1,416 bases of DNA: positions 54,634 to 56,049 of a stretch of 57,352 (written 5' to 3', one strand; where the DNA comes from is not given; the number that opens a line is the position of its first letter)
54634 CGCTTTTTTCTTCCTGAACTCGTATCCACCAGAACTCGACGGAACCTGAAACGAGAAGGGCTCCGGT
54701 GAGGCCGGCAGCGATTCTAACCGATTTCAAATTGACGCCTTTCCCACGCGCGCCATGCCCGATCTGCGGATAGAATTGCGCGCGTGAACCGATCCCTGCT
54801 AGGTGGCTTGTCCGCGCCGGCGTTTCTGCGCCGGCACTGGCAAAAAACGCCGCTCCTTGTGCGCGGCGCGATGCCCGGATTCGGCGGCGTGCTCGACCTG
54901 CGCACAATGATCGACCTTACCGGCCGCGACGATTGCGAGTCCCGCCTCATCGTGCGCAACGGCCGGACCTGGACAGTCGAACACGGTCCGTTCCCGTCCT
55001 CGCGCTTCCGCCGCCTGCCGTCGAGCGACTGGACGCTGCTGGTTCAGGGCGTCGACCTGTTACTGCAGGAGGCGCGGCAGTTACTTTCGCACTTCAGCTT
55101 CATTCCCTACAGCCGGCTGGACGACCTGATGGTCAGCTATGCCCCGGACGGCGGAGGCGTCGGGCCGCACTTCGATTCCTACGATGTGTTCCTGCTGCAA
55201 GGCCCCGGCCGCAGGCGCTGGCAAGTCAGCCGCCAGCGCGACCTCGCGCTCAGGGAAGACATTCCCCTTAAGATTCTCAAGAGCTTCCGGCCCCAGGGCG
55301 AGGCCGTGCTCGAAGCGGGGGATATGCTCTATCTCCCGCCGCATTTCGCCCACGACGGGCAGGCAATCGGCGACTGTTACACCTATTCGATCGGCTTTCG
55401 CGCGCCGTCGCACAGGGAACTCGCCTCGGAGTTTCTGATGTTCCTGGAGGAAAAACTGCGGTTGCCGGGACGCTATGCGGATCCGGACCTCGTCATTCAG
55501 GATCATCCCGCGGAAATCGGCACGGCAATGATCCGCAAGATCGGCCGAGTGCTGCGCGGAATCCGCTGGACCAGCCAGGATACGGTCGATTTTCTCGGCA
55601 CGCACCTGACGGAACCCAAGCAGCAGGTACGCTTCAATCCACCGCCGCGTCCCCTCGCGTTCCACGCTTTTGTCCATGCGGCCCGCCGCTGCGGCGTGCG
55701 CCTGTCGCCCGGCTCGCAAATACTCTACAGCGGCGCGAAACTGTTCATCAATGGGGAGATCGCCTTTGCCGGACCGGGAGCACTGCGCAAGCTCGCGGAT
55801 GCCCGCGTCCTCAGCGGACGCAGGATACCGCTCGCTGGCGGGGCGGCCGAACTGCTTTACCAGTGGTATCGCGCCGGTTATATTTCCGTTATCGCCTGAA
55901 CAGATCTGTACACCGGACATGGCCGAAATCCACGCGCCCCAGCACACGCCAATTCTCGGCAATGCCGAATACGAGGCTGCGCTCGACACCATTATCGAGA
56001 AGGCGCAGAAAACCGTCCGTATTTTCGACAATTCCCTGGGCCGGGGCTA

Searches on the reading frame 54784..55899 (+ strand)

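Call 53: search_protein_families(library=pfam, proteins=[window:54784-55899:+])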
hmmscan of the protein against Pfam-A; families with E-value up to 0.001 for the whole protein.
window:54784-55899:+ (371 aa): 2 families
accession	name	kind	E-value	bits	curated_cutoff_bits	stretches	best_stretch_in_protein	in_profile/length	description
PF08007.18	JmjC_2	-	2.5e-36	124.4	22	1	99-213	1-127/127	JmjC domain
PF20514.4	ROXA-like_wH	-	4.8e-07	30.2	22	1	262-366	4-117/119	ROXA-like winged helix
